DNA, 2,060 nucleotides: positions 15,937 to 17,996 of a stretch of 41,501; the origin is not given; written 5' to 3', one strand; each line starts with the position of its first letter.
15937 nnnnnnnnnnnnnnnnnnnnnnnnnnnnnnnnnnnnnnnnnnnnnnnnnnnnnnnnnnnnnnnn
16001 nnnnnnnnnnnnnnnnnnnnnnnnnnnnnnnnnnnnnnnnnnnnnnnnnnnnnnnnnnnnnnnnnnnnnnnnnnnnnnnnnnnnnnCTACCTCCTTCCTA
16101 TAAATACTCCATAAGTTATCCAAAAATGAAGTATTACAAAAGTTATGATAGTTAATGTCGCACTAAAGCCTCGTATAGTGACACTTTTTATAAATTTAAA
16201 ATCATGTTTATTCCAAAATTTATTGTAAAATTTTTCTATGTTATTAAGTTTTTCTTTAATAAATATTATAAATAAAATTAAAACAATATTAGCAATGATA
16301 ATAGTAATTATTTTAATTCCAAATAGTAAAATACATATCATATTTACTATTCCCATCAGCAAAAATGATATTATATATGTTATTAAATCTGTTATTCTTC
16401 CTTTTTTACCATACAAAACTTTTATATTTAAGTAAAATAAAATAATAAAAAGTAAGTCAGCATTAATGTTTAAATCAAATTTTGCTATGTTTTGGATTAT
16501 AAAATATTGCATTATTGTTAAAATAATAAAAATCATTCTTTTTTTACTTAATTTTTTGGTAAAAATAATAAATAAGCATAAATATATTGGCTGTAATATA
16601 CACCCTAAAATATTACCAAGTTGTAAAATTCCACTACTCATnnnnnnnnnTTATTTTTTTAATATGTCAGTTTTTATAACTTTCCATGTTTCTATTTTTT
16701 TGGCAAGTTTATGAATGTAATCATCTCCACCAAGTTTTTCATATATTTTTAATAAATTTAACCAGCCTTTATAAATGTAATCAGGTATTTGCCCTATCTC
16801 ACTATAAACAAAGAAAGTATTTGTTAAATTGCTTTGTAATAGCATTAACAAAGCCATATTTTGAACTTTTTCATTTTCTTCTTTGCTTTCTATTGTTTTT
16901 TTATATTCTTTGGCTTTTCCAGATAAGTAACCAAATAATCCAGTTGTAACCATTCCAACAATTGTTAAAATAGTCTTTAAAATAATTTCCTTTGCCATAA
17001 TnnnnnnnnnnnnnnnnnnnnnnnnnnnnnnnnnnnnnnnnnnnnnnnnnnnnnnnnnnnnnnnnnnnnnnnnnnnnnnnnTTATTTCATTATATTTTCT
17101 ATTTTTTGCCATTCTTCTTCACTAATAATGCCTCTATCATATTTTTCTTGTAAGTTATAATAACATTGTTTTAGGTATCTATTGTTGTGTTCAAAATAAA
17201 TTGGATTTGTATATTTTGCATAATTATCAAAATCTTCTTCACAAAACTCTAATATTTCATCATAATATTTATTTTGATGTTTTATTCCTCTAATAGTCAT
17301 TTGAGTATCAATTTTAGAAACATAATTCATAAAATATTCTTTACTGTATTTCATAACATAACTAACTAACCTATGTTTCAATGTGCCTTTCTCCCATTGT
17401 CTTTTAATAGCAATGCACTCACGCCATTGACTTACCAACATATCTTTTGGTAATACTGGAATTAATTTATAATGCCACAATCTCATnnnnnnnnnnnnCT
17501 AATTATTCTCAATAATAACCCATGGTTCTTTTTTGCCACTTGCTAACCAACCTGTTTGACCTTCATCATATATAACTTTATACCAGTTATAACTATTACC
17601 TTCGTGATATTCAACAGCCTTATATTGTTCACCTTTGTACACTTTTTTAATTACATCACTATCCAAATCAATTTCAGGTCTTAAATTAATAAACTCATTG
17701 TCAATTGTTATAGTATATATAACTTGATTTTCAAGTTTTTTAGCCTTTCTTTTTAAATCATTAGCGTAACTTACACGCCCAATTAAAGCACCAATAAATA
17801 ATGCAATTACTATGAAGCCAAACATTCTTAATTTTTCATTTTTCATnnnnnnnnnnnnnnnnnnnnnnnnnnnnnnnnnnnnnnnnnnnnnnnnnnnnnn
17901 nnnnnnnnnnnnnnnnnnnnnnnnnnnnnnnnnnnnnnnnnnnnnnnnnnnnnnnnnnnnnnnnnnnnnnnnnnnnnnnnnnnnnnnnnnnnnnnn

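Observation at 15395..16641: Translationally coupled cassette: polytopic membrane protein, 15-aa Cys peptide, and an AgrB-like membrane module fused to a sigma-region-4 HTH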

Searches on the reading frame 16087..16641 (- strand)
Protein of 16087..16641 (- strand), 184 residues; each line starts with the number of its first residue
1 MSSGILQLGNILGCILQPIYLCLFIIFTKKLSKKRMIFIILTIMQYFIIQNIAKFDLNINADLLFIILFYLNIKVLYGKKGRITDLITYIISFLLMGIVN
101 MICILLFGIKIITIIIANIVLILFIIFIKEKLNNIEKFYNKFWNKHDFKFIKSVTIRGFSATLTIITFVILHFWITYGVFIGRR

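Call 4: search_protein_families(library=pfam, proteins=[window:16087-16641:-], max_evalue=1)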
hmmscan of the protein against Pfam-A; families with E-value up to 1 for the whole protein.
window:16087-16641:- (184 aa): 2 families
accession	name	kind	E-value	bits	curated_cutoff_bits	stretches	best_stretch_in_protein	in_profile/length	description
PF03083.21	MtN3_slv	-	0.022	15.2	23.7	2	5-30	60-85/87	Sugar efflux transporter for intercellular exchange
PF09782.14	NDUF_B6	-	0.034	14.8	27.9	1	129-177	37-88/128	NADH:ubiquinone oxidoreductase, NDUFB6/B17 subunit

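Call 5: search_protein_families(library=phrogs, proteins=[window:16087-16641:-], max_evalue=0.1)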
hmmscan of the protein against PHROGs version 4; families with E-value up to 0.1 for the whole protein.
window:16087-16641:- (184 aa): 0 families

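Call 14: search_protein_families(library=ncbifam, proteins=[window:16087-16641:-], max_evalue=1)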
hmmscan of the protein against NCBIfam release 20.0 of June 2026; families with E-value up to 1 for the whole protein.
window:16087-16641:- (184 aa): 0 families

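Call 24: find_homologous_proteins(query=window:16087-16641:-, max_evalue=0.01)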
Query window:16087-16641:- (184 aa): 14 proteins with E <= 0.01 among 264 candidates.
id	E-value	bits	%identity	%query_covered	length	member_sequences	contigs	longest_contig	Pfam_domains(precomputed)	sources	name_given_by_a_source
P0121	2.2e-105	368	100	100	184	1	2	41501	-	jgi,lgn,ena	-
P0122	1.0e-67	246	68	97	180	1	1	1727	-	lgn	-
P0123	7.0e-67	243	66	97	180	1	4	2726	-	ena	-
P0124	9.7e-65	236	64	97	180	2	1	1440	-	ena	-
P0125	1.3e-64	236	62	97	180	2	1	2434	-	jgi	jgi:hypothetical protein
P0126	3.8e-64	234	65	97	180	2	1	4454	-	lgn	-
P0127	9.9e-54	200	56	97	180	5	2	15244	-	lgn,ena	-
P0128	1.6e-50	190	56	98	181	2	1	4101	-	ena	-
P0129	9.5e-48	181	48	100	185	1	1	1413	-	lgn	-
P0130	1.1e-44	171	51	96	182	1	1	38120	-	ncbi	-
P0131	1.3e-44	170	52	96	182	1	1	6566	-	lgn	-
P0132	4.6e-43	165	47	95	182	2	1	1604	-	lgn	-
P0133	1.0e-39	154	49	92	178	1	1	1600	-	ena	-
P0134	3.4e-39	153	44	100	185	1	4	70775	-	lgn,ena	-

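Call 46: find_homologous_proteins(query=A3, max_evalue=0.01)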
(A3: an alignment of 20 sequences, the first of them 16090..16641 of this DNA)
Query A3 (20 sequences) (184 aa, profile of the alignment): 35 proteins with E <= 0.01 among 6644 candidates.
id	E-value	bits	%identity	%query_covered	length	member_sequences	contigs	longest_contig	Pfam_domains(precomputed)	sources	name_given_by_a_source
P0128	4.7e-70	253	56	98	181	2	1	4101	-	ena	-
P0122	1.9e-69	251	68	97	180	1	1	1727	-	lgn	-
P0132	2.1e-68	248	47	95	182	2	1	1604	-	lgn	-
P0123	1.8e-67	245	66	97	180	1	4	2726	-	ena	-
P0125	5.0e-67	243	62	97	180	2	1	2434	-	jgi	jgi:hypothetical protein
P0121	1.1e-65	239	100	100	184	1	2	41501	-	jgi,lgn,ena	-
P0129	1.4e-65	239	48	100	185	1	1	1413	-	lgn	-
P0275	7.8e-65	236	49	96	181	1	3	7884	-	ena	-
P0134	3.7e-64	234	44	100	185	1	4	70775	-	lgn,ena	-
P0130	3.7e-64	234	51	96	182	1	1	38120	-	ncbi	-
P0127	4.9e-64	233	56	97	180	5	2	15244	-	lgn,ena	-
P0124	1.7e-63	232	64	97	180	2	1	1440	-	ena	-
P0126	2.2e-63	231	65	97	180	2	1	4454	-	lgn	-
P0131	5.6e-63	230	52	96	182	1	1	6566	-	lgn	-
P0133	5.4e-61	224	49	92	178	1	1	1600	-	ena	-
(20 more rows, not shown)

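Call 59: predict_structure(alignment_id=A4)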
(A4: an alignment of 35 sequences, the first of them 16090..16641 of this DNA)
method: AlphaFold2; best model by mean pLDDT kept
length: 184 residues; sequences in the alignment: 35
mean_pLDDT: 86.6   pTM: 0.79
mean pLDDT of the five models: 86.6, 84.6, 83.2, 83.0, 82.3
residues with pLDDT >= 90: 91; 70-90: 77; 50-70: 16; < 50: 0
segments of 3 or more residues with pLDDT < 50: none
pLDDT, mean of each block of 10 residues (from residue 1): 80 93 96 96 94 69 91 94 89 91 90 93 96 91 68 76 80 79 71
secondary structure, 60 per line:
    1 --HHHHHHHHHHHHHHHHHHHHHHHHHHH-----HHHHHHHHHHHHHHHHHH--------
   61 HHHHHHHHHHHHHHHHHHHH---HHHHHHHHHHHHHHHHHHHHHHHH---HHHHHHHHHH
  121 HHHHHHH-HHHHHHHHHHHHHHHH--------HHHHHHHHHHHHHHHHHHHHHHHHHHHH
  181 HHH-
elements in order: H3-29 H35-52 H61-80 H84-107 H111-127 H129-144 H153-183

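Call 62: fold_search(model_id=the predicted structure, library=pdb)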
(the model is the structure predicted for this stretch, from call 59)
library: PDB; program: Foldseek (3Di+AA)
matches with E <= 10: 2; with E <= 0.001: 0
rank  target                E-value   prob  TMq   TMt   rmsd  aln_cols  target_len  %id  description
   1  4z34                  3.2e+00  0.09  0.28  0.17  13.7       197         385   16  Crystal Structure of Human Lysophosphatidic Acid Receptor 1 in complex with ONO9780307 (released 2015-06-03)
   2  8ce1_C                7.9e+00  0.05  0.29  0.23  15.3       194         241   14  Cytochrome c maturation complex CcmABCD (released 2023-09-06)

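Call 80: search_protein_families(library=padloc, proteins=[window:16087-16641:-], max_evalue=0.1)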
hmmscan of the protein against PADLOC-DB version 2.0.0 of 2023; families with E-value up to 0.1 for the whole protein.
window:16087-16641:- (184 aa): 0 families

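Call 106: fold_search(model_id=the predicted structure, library=viral)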
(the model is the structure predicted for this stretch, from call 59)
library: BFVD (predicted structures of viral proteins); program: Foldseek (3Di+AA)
matches with E <= 10: 22; with E <= 0.001: 0
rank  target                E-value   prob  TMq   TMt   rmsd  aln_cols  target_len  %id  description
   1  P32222                3.1e+00  0.06  0.21  0.22  15.2       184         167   17  Uncharacterized protein C10 [Swinepox virus (strain Kasza)]
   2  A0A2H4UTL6            3.5e+00  0.06  0.20  0.19  19.4       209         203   14  Cyclin-like protein [Bodo saltans virus]
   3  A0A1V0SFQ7            4.7e+00  0.04  0.16  0.21  14.9       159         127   16  Uncharacterized protein [Hokovirus HKV1]
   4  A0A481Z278            5.2e+00  0.08  0.26  0.23  15.7       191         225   15  Uncharacterized protein [Pithovirus LCPAC101]
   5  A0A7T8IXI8            5.4e+00  0.03  0.20  0.17  23.0       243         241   16  (no name in the UniProt tables at hand)
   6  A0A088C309            5.7e+00  0.08  0.27  0.30  14.2       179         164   12  (no name in the UniProt tables at hand)
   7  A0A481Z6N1            5.7e+00  0.05  0.20  0.21  15.5       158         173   17  Uncharacterized protein [Pithovirus LCPAC202]
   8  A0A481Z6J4            6.0e+00  0.03  0.19  0.18  24.9       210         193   12  Transmembrane protein [Pithovirus LCPAC201]
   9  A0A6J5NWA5            6.9e+00  0.03  0.21  0.08  14.4       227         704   13  Uncharacterized protein [uncultured Caudovirales phage]
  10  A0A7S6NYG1            7.3e+00  0.07  0.28  0.27   8.5       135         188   14  Uncharacterized protein [Bathycoccus sp. RCC716 virus 2]
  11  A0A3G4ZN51            7.3e+00  0.02  0.17  0.14  18.6       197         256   19  Uncharacterized protein [Terrestrivirus sp.]
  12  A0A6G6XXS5            7.6e+00  0.03  0.18  0.22   9.0       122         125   17  (no name in the UniProt tables at hand)
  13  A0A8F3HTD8            7.6e+00  0.03  0.20  0.17  14.9       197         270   16  Uncharacterized protein [Ranid herpesvirus 4]
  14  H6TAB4                8.0e+00  0.08  0.28  0.22   9.3       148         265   16  CD47-like protein [Cotia virus]
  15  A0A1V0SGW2            8.4e+00  0.04  0.20  0.23   9.7       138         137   18  Uncharacterized protein [Hokovirus HKV1]
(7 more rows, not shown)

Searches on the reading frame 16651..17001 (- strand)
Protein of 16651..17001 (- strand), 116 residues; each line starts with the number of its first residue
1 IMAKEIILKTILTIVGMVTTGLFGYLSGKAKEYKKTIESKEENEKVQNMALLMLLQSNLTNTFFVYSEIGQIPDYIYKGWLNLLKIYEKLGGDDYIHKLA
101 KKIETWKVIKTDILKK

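Call 4: search_protein_families(library=pfam, proteins=[window:16651-17001:-], max_evalue=1)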
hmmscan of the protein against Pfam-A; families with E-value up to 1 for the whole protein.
window:16651-17001:- (116 aa): 1 family
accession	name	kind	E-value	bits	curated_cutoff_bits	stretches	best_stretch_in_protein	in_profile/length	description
PF09682.15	Phage_holin_6_1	-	0.024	15.4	24.9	1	7-50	5-44/101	Bacteriophage holin of superfamily 6 (Holin_LLH)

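Call 5: search_protein_families(library=phrogs, proteins=[window:16651-17001:-], max_evalue=0.1)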
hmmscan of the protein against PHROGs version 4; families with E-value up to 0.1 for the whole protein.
window:16651-17001:- (116 aa): 2 families
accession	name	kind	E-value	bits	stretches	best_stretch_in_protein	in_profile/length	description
phrog_4105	-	unknown function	7.6e-10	40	1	24-107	14-97/103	-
phrog_1874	-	unknown function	0.042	14.9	0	10-38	4-31/59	-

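Call 80: search_protein_families(library=padloc, proteins=[window:16651-17001:-], max_evalue=0.1)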
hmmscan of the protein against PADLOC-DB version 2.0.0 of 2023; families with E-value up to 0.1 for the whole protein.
window:16651-17001:- (116 aa): 0 families

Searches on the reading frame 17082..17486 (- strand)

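Call 4: search_protein_families(library=pfam, proteins=[window:17082-17486:-], max_evalue=1)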
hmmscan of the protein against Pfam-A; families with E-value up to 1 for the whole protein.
window:17082-17486:- (134 aa): 2 families
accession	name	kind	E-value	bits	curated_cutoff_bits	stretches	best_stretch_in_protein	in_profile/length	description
PF03013.19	Pyr_excise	-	1.4e-11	45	23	1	1-74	1-79/81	Pyrimidine dimer DNA glycosylase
PF09851.14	SHOCT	-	0.0031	17.6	27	1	112-125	6-19/28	Short C-terminal domain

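Call 5: search_protein_families(library=phrogs, proteins=[window:17082-17486:-], max_evalue=0.1)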
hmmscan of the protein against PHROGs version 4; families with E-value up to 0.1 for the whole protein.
window:17082-17486:- (134 aa): 1 family
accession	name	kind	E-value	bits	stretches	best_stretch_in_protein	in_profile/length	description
phrog_19674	-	unknown function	0.015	16.1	1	110-133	29-52/57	-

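Call 80: search_protein_families(library=padloc, proteins=[window:17082-17486:-], max_evalue=0.1)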
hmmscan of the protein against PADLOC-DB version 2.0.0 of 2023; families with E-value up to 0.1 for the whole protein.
window:17082-17486:- (134 aa): 0 families

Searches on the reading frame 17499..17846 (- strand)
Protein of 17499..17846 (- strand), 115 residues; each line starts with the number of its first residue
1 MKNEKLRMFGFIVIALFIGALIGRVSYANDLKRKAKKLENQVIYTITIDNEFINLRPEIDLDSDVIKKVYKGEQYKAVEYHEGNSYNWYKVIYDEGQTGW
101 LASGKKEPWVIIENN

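Call 4: search_protein_families(library=pfam, proteins=[window:17499-17846:-], max_evalue=1)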
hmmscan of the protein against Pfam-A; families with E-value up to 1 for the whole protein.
window:17499-17846:- (115 aa): 7 families
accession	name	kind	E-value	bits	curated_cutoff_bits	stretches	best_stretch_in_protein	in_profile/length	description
PF08239.17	SH3_3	-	1.4e-08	35.2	27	1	54-104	4-51/54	Bacterial SH3 domain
PF07051.17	OCIA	-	0.015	15.8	25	1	12-41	57-86/87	Ovarian carcinoma immunoreactive antigen (OCIA)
PF18359.7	Tudor_5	-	0.019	15.2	31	1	82-103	31-51/53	Histone methyltransferase Tudor domain 1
PF16111.11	DUF4829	-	0.021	16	25.5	1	74-103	86-116/119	Domain of unknown function (DUF4829)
PF25155.1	NTF2_YvbJ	-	0.097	13.9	25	1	65-103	82-120/123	YvbJ NTF2-like domain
PF21743.3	PTM_DIR17_Tudor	-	0.17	12.1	27.2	1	66-97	4-35/48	PTM/DIR17-like, Tudor domain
PF13457.12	GW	-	0.28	12.3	21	1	68-102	37-71/76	GW (Gly-Tryp) dipeptide domain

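Call 5: search_protein_families(library=phrogs, proteins=[window:17499-17846:-], max_evalue=0.1)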
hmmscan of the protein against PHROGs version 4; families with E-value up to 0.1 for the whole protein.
window:17499-17846:- (115 aa): 6 families
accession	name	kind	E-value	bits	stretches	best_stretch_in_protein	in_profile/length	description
phrog_1794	-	lysis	5.4e-06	27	1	32-101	260-322/336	amidase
phrog_1309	-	lysis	0.00018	22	1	36-107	326-397/410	endolysin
phrog_833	-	lysis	0.00069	20.4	1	43-106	218-282/294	endolysin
phrog_15124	-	unknown function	0.0013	19.7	1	52-98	5-51/251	-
phrog_1637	-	unknown function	0.017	14.5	1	29-79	56-105/661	-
phrog_670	-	lysis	0.094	12.6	0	34-95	525-582/596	endolysin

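Call 80: search_protein_families(library=padloc, proteins=[window:17499-17846:-], max_evalue=0.1)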
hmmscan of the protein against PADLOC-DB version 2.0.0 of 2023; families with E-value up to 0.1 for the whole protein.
window:17499-17846:- (115 aa): 1 family
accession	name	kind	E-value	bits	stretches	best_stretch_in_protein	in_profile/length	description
PDLC02912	2TM_IV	-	0.067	10.6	0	73-102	115-144/235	-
